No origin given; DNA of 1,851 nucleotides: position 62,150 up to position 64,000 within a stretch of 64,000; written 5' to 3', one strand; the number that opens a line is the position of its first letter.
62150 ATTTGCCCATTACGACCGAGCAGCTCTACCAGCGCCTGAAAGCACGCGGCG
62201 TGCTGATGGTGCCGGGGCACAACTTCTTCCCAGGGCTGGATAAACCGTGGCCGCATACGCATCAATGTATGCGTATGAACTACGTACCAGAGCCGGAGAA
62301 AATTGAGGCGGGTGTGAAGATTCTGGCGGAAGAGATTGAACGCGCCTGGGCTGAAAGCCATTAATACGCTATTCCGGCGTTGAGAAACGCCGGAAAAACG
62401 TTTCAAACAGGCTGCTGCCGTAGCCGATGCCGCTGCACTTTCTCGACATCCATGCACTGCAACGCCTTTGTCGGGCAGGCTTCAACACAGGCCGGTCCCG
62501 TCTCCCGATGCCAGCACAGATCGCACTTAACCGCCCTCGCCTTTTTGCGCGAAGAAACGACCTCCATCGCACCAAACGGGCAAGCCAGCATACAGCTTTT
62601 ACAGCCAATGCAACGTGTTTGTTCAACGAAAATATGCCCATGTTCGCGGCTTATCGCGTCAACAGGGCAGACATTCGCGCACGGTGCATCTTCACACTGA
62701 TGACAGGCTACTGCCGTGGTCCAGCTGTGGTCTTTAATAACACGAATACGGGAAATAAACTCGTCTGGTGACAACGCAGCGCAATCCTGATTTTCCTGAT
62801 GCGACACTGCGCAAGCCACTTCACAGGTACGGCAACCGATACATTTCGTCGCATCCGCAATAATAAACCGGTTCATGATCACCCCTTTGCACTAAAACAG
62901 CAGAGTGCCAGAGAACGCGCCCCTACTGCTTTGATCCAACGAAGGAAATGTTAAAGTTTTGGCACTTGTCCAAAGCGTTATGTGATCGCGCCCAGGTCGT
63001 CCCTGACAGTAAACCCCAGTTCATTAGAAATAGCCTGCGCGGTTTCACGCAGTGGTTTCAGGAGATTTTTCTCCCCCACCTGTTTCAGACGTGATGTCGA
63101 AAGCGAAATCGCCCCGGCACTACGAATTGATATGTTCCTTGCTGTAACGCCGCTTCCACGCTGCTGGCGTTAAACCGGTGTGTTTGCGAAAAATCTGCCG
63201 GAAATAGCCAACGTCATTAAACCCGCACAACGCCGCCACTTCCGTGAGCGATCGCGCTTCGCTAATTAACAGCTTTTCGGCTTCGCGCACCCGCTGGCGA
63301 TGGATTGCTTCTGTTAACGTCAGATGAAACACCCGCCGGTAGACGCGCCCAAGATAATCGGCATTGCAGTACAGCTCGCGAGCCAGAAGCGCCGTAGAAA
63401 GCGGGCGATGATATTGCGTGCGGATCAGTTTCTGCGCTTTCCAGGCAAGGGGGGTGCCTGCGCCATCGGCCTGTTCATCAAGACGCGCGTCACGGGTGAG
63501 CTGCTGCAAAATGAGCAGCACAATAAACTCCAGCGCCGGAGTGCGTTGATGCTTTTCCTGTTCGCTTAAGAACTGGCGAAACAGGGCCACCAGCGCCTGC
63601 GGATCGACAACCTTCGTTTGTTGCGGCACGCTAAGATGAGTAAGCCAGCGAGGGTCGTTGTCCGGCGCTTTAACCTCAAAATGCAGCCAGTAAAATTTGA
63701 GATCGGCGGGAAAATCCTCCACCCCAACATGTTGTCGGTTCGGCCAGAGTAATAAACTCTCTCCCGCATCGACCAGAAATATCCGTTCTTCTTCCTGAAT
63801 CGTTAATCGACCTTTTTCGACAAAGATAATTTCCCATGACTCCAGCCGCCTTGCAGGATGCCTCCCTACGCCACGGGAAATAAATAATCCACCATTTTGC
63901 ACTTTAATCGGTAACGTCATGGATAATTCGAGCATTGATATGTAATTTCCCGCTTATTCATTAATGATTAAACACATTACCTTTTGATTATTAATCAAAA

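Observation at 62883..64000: AraC-family regulator and AT-rich region at the right edge where the IclR-type yiaJ was expected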

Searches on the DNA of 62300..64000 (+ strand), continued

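Call 49: get_annotated_region(hit=H35, flank=14000)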
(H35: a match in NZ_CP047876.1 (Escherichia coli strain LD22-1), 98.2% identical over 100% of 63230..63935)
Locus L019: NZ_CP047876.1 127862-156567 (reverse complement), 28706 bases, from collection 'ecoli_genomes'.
description: Escherichia coli strain LD22-1 chromosome, complete genome
organism: Escherichia coli strain LD22-1 (NCBI taxid 562)
replicon: chromosome; assembly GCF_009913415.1
host: -; source: feces; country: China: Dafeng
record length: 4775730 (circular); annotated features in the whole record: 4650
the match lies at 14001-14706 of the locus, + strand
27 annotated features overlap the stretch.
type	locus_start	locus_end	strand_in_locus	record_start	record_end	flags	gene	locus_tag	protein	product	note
CDS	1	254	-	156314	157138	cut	bax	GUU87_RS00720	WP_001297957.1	protein bax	-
CDS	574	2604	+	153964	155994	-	malS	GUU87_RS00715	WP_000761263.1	alpha-amylase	-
CDS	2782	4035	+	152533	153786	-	avtA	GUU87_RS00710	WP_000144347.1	valine--pyruvate transaminase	-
CDS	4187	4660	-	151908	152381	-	ysaA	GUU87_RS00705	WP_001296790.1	4Fe-4S binding protein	-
CDS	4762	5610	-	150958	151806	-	yiaJ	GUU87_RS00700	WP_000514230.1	IclR family transcriptional regulator YiaJ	-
CDS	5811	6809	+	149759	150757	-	yiaK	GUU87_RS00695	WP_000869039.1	3-dehydro-L-gulonate 2-dehydrogenase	-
CDS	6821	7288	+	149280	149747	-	yiaL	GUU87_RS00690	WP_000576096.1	YhcH/YjgK/YiaL family protein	-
CDS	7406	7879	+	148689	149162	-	yiaM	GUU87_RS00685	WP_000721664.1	2,3-diketo-L-gulonate TRAP transporter small permease YiaM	-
CDS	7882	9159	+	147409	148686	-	yiaN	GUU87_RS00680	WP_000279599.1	2,3-diketo-L-gulonate TRAP transporter large permease YiaN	-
CDS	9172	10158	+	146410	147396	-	yiaO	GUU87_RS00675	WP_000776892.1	2,3-diketo-L-gulonate TRAP transporter substrate-binding protein YiaO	-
CDS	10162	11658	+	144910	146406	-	lyxK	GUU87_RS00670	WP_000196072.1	L-xylulokinase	-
CDS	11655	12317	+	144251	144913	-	ulaD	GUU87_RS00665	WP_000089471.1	3-keto-L-gulonate-6-phosphate decarboxylase UlaD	-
CDS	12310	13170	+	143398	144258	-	sgbU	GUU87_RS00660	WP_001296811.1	L-ribulose-5-phosphate 3-epimerase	-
CDS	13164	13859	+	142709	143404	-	araD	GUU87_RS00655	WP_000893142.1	L-ribulose-5-phosphate 4-epimerase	-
CDS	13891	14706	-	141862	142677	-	-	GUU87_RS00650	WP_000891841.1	AraC family transcriptional regulator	-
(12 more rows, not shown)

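Call 50: get_annotated_region(hit=H39, flank=14000)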
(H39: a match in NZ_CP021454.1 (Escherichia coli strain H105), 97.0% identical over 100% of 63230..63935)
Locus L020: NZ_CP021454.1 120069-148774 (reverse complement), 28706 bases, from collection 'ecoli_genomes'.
description: Escherichia coli strain H105 chromosome, complete genome
organism: Escherichia coli strain H105 (NCBI taxid 562)
replicon: chromosome; assembly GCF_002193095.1
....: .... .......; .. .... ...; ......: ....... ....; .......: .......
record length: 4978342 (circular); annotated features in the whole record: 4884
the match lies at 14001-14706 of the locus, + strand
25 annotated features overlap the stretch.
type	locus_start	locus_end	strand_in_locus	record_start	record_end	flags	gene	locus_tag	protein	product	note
CDS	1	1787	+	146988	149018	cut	malS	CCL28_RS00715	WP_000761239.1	alpha-amylase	-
CDS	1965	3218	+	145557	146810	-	avtA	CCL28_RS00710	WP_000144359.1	valine--pyruvate transaminase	-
CDS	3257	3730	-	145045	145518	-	ysaA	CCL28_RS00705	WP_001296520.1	4Fe-4S binding protein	-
CDS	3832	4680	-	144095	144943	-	yiaJ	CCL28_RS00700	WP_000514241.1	IclR family transcriptional regulator YiaJ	-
CDS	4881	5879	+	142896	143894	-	yiaK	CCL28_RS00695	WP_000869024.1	3-dehydro-L-gulonate 2-dehydrogenase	-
CDS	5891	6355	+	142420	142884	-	yiaL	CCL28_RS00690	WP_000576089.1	YhcH/YjgK/YiaL family protein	-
CDS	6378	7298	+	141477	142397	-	-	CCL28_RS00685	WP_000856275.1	DUF4862 family protein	-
CDS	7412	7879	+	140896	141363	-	yiaM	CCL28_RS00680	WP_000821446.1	2,3-diketo-L-gulonate TRAP transporter small permease YiaM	-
CDS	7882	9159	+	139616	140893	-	yiaN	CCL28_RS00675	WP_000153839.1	2,3-diketo-L-gulonate TRAP transporter large permease YiaN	-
CDS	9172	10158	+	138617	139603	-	yiaO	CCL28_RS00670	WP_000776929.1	2,3-diketo-L-gulonate TRAP transporter substrate-binding protein YiaO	-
CDS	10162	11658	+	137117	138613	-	lyxK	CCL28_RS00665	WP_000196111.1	L-xylulokinase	-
CDS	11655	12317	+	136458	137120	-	ulaD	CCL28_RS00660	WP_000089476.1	3-keto-L-gulonate-6-phosphate decarboxylase UlaD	-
CDS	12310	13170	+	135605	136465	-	sgbU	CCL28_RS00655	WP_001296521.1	L-ribulose-5-phosphate 3-epimerase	-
CDS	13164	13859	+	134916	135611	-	araD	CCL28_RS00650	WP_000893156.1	L-ribulose-5-phosphate 4-epimerase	-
CDS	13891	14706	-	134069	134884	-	-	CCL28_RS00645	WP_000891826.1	AraC family transcriptional regulator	-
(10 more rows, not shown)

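Call 51: get_annotated_region(hit=H42, flank=14000)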
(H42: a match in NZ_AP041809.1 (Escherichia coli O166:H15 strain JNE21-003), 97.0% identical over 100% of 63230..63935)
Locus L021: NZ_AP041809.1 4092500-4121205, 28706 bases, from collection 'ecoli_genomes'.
description: Escherichia coli O166:H15 strain JNE21-003 chromosome, complete genome
organism: Escherichia coli O166:H15 strain JNE21-003 (NCBI taxid 2802033)
replicon: chromosome; assembly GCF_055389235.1
host: Homo sapiens; source: -; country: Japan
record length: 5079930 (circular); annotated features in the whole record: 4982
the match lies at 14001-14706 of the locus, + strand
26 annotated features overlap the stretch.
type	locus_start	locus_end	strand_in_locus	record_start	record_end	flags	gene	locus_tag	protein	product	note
CDS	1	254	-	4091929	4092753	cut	bax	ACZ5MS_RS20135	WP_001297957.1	protein bax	-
CDS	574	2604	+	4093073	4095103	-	malS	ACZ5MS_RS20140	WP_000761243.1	alpha-amylase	-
CDS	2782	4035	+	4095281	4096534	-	avtA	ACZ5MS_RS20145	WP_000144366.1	valine--pyruvate transaminase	-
CDS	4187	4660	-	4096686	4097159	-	ysaA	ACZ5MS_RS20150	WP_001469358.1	4Fe-4S dicluster domain-containing protein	-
CDS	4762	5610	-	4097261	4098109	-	yiaJ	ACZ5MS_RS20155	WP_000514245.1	IclR family transcriptional regulator YiaJ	-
CDS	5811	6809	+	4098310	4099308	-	yiaK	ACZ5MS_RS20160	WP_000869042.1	3-dehydro-L-gulonate 2-dehydrogenase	-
CDS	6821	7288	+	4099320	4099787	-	yiaL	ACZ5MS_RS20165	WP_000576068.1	NanQ anomerase/TabA/YiaL family protein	-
CDS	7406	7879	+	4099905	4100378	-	yiaM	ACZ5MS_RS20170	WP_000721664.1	2,3-diketo-L-gulonate TRAP transporter small permease YiaM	-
CDS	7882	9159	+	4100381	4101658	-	yiaN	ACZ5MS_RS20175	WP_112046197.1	2,3-diketo-L-gulonate TRAP transporter large permease YiaN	-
CDS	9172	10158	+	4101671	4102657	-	yiaO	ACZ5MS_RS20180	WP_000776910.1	2,3-diketo-L-gulonate TRAP transporter substrate-binding protein YiaO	-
CDS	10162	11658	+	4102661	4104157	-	lyxK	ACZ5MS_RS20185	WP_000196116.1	L-xylulokinase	-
CDS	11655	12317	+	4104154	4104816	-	ulaD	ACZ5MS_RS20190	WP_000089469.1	3-keto-L-gulonate-6-phosphate decarboxylase UlaD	-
CDS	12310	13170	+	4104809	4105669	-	sgbU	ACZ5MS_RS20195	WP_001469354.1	L-ribulose-5-phosphate 3-epimerase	-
CDS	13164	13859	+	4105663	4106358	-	araD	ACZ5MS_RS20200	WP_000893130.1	L-ribulose-5-phosphate 4-epimerase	-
CDS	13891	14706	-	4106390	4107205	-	-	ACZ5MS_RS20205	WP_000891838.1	AraC family transcriptional regulator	-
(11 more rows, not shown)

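Call 52: get_annotated_region(hit=H46, flank=14000)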
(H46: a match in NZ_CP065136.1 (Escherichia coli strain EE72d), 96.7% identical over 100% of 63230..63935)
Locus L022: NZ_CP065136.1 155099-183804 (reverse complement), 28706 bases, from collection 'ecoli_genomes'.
description: Escherichia coli strain EE72d chromosome, complete genome
organism: Escherichia coli strain EE72d (NCBI taxid 562)
replicon: chromosome; assembly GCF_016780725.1
host: Bos taurus; source: feces; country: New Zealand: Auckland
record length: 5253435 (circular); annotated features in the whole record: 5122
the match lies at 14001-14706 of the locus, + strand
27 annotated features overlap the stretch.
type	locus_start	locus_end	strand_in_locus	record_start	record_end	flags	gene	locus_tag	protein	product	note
CDS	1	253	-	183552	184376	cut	bax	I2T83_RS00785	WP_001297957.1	protein bax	-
CDS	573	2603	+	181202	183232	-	malS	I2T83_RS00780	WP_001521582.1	alpha-amylase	-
CDS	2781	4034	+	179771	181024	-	avtA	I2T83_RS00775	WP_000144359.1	valine--pyruvate transaminase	-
CDS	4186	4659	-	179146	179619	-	ysaA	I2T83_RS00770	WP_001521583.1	4Fe-4S binding protein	-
CDS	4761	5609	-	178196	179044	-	yiaJ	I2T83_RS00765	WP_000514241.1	IclR family transcriptional regulator YiaJ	-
CDS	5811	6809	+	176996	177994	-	yiaK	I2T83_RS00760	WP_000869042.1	3-dehydro-L-gulonate 2-dehydrogenase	-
CDS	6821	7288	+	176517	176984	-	yiaL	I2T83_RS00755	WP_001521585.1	YhcH/YjgK/YiaL family protein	-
CDS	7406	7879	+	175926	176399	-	yiaM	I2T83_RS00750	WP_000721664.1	2,3-diketo-L-gulonate TRAP transporter small permease YiaM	-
CDS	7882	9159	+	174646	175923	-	yiaN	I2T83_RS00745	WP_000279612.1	2,3-diketo-L-gulonate TRAP transporter large permease YiaN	-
CDS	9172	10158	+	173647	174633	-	yiaO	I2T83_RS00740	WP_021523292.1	2,3-diketo-L-gulonate TRAP transporter substrate-binding protein YiaO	-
CDS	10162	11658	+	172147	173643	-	lyxK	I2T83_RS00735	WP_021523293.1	L-xylulokinase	-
CDS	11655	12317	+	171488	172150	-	ulaD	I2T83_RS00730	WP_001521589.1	3-keto-L-gulonate-6-phosphate decarboxylase UlaD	-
CDS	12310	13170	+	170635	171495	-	sgbU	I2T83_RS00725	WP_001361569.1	L-ribulose-5-phosphate 3-epimerase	-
CDS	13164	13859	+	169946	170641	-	araD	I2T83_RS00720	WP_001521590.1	L-ribulose-5-phosphate 4-epimerase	-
CDS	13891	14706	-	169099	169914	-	-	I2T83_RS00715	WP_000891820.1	AraC family transcriptional regulator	-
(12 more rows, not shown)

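Call 53: get_annotated_region(hit=H48, flank=14000)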
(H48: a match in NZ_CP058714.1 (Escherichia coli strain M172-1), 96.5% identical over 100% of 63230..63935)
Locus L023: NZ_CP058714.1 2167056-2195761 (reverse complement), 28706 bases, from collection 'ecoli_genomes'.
description: Escherichia coli strain M172-1 chromosome, complete genome
organism: Escherichia coli strain M172-1 (NCBI taxid 562)
replicon: chromosome; assembly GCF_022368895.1
host: -; source: Manis javanica; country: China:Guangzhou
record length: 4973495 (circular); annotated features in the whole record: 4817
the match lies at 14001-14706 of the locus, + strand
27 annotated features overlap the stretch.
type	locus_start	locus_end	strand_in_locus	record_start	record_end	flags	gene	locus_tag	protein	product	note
CDS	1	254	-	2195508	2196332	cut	bax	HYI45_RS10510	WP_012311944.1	protein bax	-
CDS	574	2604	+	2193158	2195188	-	malS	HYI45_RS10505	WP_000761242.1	alpha-amylase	-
CDS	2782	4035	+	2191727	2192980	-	avtA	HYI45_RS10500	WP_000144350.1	valine--pyruvate transaminase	-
CDS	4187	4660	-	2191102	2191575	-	ysaA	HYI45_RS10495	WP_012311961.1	4Fe-4S binding protein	-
CDS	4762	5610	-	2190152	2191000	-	yiaJ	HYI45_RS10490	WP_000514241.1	IclR family transcriptional regulator YiaJ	-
CDS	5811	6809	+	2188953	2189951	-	yiaK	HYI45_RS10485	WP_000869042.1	3-dehydro-L-gulonate 2-dehydrogenase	-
CDS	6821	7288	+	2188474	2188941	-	yiaL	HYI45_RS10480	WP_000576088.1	YhcH/YjgK/YiaL family protein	-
CDS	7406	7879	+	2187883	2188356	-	yiaM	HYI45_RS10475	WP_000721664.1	2,3-diketo-L-gulonate TRAP transporter small permease YiaM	-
CDS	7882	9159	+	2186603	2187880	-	yiaN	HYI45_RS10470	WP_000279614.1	2,3-diketo-L-gulonate TRAP transporter large permease YiaN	-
CDS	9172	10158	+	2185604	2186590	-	yiaO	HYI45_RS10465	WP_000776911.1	2,3-diketo-L-gulonate TRAP transporter substrate-binding protein YiaO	-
CDS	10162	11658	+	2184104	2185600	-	lyxK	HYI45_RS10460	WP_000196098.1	L-xylulokinase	-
CDS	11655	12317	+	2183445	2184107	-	ulaD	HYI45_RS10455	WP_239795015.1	3-keto-L-gulonate-6-phosphate decarboxylase UlaD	-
CDS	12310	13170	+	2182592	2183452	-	sgbU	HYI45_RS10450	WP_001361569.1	L-ribulose-5-phosphate 3-epimerase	-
CDS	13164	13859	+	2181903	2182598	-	araD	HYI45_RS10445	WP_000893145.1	L-ribulose-5-phosphate 4-epimerase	-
CDS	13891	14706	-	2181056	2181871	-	-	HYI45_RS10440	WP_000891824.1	AraC family transcriptional regulator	-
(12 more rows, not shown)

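Call 54: get_annotated_region(hit=H37, flank=14000)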
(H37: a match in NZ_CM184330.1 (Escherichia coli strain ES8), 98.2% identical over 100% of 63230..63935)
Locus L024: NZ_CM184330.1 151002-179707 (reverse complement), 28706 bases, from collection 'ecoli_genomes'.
description: Escherichia coli strain ES8 chromosome, whole genome shotgun sequence
organism: Escherichia coli strain ES8 (NCBI taxid 562)
replicon: chromosome; assembly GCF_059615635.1
host: Aquarana catesbeiana; source: frog farm sediment; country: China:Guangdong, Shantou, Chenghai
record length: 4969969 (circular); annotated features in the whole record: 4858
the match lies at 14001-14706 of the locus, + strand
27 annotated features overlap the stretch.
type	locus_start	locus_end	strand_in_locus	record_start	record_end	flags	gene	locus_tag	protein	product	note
CDS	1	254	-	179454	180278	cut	bax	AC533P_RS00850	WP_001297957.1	protein bax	-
CDS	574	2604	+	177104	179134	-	malS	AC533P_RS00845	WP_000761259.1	alpha-amylase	-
CDS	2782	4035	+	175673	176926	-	avtA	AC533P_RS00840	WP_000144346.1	valine--pyruvate transaminase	-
CDS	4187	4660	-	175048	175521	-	ysaA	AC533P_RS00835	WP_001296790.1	4Fe-4S binding protein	-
CDS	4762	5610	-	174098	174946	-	yiaJ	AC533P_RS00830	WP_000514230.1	IclR family transcriptional regulator YiaJ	-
CDS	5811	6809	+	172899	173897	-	yiaK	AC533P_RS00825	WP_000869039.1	3-dehydro-L-gulonate 2-dehydrogenase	-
CDS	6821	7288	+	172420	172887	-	yiaL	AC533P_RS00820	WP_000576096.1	NanQ anomerase/TabA/YiaL family protein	-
CDS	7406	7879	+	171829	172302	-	yiaM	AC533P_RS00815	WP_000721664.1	2,3-diketo-L-gulonate TRAP transporter small permease YiaM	-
CDS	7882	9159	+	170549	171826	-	yiaN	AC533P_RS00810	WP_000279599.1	2,3-diketo-L-gulonate TRAP transporter large permease YiaN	-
CDS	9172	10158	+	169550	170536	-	yiaO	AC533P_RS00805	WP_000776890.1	2,3-diketo-L-gulonate TRAP transporter substrate-binding protein YiaO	-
CDS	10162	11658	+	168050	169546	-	lyxK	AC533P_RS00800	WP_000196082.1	L-xylulokinase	-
CDS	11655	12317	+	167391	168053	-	ulaD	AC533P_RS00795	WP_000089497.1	3-keto-L-gulonate-6-phosphate decarboxylase UlaD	-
CDS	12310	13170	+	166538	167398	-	sgbU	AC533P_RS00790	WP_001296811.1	L-ribulose-5-phosphate 3-epimerase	-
CDS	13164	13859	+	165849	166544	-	araD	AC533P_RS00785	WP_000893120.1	L-ribulose-5-phosphate 4-epimerase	-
CDS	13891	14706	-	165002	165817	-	-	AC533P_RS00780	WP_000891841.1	AraC family transcriptional regulator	-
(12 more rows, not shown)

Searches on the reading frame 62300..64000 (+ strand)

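Call 19: search_protein_families(library=pfam, proteins=[L001:16862-18262:+, L001:18273-20243:+])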
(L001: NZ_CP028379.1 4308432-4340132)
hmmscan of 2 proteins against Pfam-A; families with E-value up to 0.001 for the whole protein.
L001:16862-18262:+ (466 aa): 2 families
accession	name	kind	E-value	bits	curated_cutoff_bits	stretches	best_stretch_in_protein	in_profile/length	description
PF13347.12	MFS_2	-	5.8e-73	246.3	27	1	27-448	1-426/427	MFS/sugar transport protein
PF07690.21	MFS_1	-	7.7e-09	35.4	33.4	1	40-361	9-319/347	Major Facilitator Superfamily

L001:18273-20243:+ (656 aa): 3 families
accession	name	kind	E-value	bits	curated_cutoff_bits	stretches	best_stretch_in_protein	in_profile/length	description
PF07944.18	Beta-AFase-like_GH127_cat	-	5.3e-111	371.7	24.9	1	12-427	3-375/376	Beta-L-arabinofuranosidase, GH127 catalytic domain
PF20737.2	Glyco_hydro127C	-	1.6e-25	89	23.7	1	534-649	1-71/71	Glycoside hydrolase family 127 C-terminal domain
PF20736.2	Glyco_hydro127M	-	7.2e-24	84.2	24.2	1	438-532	2-95/95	Beta-L-arabinofuranosidase, GH127 middle domain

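Call 28: search_solved_structures(query=L001:18273-20243:+, show_alignments=1)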
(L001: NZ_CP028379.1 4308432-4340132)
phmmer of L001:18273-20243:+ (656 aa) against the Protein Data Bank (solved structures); distinct sequences matched with E-value up to 0.001: 9.
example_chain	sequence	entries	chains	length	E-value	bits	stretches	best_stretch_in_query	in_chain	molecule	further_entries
4qjy_A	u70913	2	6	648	4.1e-233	779.1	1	11-650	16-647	GH127 beta-L-arabinofuranosidase | GH127 beta-L-arabinofuranoside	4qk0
3wkw_A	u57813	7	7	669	8.7e-150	503.7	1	11-648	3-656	Non-reducing end beta-L-arabinofuranosidase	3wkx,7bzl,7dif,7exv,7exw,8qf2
3wre_A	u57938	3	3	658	1.1e-149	503.4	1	11-647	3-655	Non-reducing end beta-L-arabinofuranosidase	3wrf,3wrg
7exu_A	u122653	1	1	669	2.3e-149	502.3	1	11-648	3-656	Non-reducing end beta-L-arabinofuranosidase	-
6ex6_B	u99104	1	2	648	6.7e-113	381.8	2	248-648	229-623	Six-hairpin glycosidase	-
5mqo_A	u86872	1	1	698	2.6e-94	320.4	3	251-648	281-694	Non-reducing end beta-L-arabinofuranosidase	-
5opj_A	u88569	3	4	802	9.8e-17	64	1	296-535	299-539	Rhamnogalacturonan lyase | Acetyl-CoA carboxylase, biotin carboxylase | Glycosyl hydrolase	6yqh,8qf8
8k7y_A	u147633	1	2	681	8e-06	28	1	333-558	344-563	beta1,3-L-arabinofuranoside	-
8k7x_A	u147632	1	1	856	1.2e-05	27.4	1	333-558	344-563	beta-L-arabinofuranosidase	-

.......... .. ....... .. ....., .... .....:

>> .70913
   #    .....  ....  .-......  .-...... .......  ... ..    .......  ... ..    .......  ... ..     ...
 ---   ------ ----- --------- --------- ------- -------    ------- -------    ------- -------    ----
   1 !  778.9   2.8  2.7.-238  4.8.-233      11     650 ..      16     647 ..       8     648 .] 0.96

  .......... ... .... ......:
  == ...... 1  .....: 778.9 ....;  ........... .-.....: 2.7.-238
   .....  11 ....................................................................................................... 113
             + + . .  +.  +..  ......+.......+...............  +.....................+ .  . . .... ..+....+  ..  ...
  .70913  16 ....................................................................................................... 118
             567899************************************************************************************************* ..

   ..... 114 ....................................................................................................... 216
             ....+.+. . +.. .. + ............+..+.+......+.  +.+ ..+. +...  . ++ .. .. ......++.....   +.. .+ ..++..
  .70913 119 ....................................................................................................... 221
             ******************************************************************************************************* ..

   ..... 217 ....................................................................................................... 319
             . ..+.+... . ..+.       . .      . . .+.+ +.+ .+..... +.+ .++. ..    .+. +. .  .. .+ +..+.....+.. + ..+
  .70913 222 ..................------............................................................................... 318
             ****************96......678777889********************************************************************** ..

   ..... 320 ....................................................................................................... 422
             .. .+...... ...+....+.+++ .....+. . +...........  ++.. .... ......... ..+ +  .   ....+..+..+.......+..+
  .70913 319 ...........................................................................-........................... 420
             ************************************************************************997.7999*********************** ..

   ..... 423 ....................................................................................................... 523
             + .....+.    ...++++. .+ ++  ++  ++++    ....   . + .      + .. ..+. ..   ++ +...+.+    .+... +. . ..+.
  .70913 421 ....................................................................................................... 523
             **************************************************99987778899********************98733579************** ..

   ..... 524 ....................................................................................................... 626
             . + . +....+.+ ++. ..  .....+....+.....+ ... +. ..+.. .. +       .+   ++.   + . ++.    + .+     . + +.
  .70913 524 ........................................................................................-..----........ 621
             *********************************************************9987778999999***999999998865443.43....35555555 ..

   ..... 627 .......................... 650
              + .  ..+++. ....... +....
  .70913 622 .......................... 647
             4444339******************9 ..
